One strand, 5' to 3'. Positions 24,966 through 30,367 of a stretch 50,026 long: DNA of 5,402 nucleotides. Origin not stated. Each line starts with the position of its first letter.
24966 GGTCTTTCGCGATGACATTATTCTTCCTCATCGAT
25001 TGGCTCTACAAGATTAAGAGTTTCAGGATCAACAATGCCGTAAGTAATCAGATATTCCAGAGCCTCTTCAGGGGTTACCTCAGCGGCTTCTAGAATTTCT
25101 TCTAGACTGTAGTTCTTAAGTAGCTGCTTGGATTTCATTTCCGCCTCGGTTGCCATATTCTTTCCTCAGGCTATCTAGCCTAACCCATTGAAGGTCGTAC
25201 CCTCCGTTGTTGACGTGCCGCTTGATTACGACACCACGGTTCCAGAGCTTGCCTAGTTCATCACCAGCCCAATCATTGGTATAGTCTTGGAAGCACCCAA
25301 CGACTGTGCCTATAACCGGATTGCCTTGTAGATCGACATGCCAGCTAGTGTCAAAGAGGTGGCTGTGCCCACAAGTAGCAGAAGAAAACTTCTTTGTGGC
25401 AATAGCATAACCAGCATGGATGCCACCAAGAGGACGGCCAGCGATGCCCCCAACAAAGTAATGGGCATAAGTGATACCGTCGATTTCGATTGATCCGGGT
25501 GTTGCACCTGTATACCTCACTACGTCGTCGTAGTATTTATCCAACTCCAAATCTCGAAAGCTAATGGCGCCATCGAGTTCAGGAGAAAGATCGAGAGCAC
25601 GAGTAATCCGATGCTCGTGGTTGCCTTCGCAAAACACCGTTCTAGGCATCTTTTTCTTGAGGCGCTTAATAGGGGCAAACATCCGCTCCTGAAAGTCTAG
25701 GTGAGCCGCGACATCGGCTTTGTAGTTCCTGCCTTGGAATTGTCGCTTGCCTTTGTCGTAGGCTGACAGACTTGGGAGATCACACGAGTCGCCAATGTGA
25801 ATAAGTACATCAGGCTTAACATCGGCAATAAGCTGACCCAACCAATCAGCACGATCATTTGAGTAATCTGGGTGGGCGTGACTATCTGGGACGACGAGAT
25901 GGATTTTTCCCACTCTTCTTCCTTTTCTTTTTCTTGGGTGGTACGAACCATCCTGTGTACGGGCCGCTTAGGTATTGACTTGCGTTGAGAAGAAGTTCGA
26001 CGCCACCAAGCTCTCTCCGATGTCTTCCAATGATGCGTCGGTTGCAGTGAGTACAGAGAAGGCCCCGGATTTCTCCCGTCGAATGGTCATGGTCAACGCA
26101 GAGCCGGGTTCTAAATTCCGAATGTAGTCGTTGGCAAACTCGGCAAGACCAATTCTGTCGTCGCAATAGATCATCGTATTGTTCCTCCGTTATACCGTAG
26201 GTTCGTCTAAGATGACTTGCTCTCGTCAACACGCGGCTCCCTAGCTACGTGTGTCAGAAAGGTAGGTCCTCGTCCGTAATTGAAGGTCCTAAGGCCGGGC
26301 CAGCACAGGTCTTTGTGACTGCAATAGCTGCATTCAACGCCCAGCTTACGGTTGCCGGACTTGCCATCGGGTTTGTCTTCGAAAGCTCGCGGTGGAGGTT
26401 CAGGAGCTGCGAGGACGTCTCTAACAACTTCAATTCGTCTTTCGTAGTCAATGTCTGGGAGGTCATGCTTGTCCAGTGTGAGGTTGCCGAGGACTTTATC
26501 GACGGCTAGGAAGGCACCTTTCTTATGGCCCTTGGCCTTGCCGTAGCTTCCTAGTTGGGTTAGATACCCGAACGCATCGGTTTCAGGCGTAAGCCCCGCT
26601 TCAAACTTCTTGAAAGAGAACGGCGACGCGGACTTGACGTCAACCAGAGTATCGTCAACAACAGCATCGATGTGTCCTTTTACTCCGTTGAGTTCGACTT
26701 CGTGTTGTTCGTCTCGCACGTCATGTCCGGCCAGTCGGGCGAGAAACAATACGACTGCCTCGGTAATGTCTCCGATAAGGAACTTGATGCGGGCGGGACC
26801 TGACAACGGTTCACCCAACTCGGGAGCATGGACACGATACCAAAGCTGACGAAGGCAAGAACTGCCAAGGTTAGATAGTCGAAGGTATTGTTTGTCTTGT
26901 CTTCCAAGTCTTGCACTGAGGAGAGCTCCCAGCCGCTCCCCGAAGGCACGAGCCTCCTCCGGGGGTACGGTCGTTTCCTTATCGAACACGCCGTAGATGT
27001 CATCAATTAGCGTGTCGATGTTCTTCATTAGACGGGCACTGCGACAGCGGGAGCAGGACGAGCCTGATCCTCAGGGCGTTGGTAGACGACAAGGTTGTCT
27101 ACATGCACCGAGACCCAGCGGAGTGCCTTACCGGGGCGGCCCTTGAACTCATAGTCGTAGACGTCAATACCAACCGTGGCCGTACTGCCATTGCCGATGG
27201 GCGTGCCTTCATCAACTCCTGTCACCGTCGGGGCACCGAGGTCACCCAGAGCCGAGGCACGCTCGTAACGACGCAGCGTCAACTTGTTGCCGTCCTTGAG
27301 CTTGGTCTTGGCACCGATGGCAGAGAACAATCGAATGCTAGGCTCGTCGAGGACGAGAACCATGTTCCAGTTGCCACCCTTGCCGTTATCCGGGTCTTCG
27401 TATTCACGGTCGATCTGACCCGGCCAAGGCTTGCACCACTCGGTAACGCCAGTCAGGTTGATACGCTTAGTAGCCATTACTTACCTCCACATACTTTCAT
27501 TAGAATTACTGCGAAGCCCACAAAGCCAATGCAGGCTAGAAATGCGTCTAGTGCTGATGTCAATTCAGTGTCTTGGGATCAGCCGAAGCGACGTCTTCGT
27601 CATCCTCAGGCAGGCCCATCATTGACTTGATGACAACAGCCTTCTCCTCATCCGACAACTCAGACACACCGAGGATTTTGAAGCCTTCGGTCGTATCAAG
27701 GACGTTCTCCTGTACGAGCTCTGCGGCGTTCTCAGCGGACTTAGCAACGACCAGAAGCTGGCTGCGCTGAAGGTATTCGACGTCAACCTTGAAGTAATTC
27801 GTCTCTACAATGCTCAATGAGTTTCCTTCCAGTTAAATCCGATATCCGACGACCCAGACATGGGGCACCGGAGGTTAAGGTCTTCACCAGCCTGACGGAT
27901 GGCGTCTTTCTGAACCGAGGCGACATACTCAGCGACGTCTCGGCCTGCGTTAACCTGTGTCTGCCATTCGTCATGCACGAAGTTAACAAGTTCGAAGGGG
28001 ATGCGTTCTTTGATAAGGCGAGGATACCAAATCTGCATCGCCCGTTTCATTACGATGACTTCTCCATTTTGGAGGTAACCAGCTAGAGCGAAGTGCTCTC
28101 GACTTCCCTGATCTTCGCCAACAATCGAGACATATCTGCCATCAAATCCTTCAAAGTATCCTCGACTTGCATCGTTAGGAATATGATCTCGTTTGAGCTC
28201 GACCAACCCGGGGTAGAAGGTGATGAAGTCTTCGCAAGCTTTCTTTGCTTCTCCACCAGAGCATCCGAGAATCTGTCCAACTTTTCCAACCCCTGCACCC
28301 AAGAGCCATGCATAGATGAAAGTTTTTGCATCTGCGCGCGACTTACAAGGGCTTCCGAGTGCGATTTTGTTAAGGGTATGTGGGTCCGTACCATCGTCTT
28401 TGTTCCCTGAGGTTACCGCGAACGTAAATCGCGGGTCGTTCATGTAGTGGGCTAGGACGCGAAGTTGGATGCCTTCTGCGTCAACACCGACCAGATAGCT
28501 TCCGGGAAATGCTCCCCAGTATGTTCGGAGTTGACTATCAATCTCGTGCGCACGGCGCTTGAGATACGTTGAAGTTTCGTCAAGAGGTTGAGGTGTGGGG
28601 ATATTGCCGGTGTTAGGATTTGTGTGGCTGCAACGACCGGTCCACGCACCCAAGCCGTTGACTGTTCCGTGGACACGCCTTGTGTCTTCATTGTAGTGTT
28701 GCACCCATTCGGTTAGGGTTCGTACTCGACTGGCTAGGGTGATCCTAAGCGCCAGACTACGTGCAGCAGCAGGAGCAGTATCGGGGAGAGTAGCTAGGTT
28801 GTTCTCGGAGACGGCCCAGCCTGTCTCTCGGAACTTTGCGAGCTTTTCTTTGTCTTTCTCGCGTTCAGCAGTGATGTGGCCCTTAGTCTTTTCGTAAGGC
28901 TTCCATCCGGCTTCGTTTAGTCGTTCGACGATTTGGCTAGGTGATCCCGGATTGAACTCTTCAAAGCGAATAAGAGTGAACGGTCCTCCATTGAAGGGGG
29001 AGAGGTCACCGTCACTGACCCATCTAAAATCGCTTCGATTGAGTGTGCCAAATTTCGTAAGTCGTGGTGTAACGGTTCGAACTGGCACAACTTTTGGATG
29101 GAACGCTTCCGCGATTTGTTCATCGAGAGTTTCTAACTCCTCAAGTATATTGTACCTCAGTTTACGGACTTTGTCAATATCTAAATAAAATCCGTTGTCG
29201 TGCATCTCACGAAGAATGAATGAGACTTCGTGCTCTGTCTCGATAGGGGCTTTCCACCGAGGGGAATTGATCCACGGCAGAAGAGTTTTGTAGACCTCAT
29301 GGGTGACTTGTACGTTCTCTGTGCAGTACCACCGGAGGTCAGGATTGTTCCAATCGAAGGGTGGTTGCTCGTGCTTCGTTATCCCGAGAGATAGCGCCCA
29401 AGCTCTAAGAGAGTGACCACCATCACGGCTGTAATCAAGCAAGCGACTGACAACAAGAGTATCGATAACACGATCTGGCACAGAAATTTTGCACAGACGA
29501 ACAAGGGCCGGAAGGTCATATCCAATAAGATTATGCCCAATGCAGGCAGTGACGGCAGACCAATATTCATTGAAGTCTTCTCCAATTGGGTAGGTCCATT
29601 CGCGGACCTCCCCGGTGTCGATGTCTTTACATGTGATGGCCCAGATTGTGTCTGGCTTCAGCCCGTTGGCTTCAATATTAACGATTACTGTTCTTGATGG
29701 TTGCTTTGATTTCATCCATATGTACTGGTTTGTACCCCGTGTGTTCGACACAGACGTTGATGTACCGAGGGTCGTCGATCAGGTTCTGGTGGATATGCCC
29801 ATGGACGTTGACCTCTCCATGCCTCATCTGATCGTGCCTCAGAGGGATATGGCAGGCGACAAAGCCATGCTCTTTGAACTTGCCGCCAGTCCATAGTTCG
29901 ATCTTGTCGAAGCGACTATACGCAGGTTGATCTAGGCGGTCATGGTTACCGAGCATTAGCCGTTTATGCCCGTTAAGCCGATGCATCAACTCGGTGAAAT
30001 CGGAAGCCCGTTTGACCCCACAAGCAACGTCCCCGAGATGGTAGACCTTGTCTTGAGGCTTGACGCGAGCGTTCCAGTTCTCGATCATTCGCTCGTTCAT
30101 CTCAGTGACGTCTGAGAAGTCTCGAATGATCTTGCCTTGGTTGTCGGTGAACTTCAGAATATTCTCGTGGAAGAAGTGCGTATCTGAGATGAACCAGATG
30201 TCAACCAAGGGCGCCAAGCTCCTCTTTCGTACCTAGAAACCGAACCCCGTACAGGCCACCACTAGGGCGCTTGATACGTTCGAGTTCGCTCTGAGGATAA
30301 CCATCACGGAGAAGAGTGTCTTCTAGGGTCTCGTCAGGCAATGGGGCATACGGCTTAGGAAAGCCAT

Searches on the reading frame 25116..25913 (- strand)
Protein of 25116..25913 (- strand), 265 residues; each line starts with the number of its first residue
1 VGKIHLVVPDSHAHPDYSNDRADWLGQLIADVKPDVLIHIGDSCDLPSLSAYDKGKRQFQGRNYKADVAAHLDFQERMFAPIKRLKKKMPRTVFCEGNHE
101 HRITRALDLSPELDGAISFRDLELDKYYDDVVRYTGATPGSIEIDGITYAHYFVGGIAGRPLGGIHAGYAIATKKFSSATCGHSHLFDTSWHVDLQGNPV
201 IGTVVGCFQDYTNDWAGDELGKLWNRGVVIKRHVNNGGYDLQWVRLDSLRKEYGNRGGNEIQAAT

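Call 21: search_protein_families(library=phrogs, proteins=[window:25116-25913:-], max_evalue=0.001)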
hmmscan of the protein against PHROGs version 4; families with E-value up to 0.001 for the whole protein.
window:25116-25913:- (265 aa): 2 families
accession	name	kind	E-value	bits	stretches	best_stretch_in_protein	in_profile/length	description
phrog_221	-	other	1e-36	128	1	3-250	112-352/367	metallo-phosphoesterase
phrog_20266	-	other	2.2e-05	24.4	1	27-107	198-271/450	metallo-phosphoesterase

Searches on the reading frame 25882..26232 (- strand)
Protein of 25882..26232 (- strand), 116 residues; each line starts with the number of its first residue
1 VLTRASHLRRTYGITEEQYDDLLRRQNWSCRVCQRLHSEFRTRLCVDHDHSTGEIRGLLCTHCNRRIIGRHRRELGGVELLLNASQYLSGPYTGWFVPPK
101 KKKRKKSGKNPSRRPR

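Call 21: search_protein_families(library=phrogs, proteins=[window:25882-26232:-], max_evalue=0.001)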
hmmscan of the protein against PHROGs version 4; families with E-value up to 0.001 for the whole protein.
window:25882-26232:- (116 aa): 7 families
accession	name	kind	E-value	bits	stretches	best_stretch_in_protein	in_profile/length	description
phrog_307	-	DNA, RNA and nucleotide metabolism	1.6e-26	95.1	1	3-88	96-176/334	endonuclease VII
phrog_2914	-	DNA, RNA and nucleotide metabolism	2.9e-25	90.1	1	4-92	72-160/190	endonuclease VII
phrog_2633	-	DNA, RNA and nucleotide metabolism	2.5e-22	80.6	1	4-89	59-137/142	endonuclease VII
phrog_423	-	DNA, RNA and nucleotide metabolism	9.8e-12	46.1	1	20-65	16-62/159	endonuclease VII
phrog_17507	-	DNA, RNA and nucleotide metabolism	6.4e-08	33.4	1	46-91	1-43/65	endonuclease VII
phrog_1035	-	DNA, RNA and nucleotide metabolism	9.9e-07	29.9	1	4-66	136-209/271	endonuclease VII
phrog_11865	-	DNA, RNA and nucleotide metabolism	2.5e-05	25.7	1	46-65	2-21/95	endonuclease VII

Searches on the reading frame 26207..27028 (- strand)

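Call 21: search_protein_families(library=phrogs, proteins=[window:26207-27028:-], max_evalue=0.001)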
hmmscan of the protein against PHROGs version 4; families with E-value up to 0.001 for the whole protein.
window:26207-27028:- (273 aa): 2 families
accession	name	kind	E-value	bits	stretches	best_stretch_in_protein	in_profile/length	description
phrog_1990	-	DNA, RNA and nucleotide metabolism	1.2e-37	130.9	1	18-245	6-238/290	Cas4-domain exonuclease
phrog_1706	-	DNA, RNA and nucleotide metabolism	5.9e-12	46.6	1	43-252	44-252/293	CRISPR/Cas system associated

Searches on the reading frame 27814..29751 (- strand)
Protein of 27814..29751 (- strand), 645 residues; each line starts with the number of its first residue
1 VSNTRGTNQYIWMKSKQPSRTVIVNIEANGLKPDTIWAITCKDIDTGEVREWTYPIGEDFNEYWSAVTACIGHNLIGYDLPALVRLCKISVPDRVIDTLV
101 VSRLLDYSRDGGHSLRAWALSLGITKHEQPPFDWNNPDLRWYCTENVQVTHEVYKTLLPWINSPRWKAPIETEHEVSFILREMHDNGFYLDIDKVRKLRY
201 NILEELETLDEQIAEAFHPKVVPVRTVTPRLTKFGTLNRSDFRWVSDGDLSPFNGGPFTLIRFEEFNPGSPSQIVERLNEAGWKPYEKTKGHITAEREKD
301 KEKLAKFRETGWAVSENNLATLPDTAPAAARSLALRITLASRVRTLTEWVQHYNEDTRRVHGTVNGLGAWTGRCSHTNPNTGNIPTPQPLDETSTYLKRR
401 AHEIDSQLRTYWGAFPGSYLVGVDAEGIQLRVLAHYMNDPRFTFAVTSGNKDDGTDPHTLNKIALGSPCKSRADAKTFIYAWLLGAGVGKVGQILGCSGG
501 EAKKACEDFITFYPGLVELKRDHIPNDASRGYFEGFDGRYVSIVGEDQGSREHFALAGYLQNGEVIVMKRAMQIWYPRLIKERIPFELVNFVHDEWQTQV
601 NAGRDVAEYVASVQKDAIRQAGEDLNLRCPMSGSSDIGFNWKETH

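Call 21: search_protein_families(library=phrogs, proteins=[window:27814-29751:-], max_evalue=0.001)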
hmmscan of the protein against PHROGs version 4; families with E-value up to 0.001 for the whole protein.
window:27814-29751:- (645 aa): 5 families
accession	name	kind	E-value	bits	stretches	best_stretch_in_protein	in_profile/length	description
phrog_17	-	DNA, RNA and nucleotide metabolism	3.5e-100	337.7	1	14-644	665-1233/1445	DNA polymerase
phrog_15971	-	DNA, RNA and nucleotide metabolism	9e-55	187.3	1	170-645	4-376/376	DNA polymerase I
phrog_403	-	DNA, RNA and nucleotide metabolism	2.7e-09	37.4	1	70-172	144-262/321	DNA polymerase exonuclease subunit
phrog_6375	-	DNA, RNA and nucleotide metabolism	4.7e-09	37.4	1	528-645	61-204/204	DNA polymerase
phrog_24147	-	DNA, RNA and nucleotide metabolism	1.1e-06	29.8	1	553-645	3-93/93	DNA polymerase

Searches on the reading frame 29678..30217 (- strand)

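Call 48: search_protein_families(library=pfam, proteins=[window:29678-30217:-], max_evalue=0.01)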
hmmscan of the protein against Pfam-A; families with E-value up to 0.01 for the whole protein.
window:29678-30217:- (179 aa): 1 family
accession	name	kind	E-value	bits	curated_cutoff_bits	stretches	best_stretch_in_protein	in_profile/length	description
PF12850.12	Metallophos_2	-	0.00045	20.7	27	1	7-149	3-123/154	Calcineurin-like phosphoesterase superfamily domain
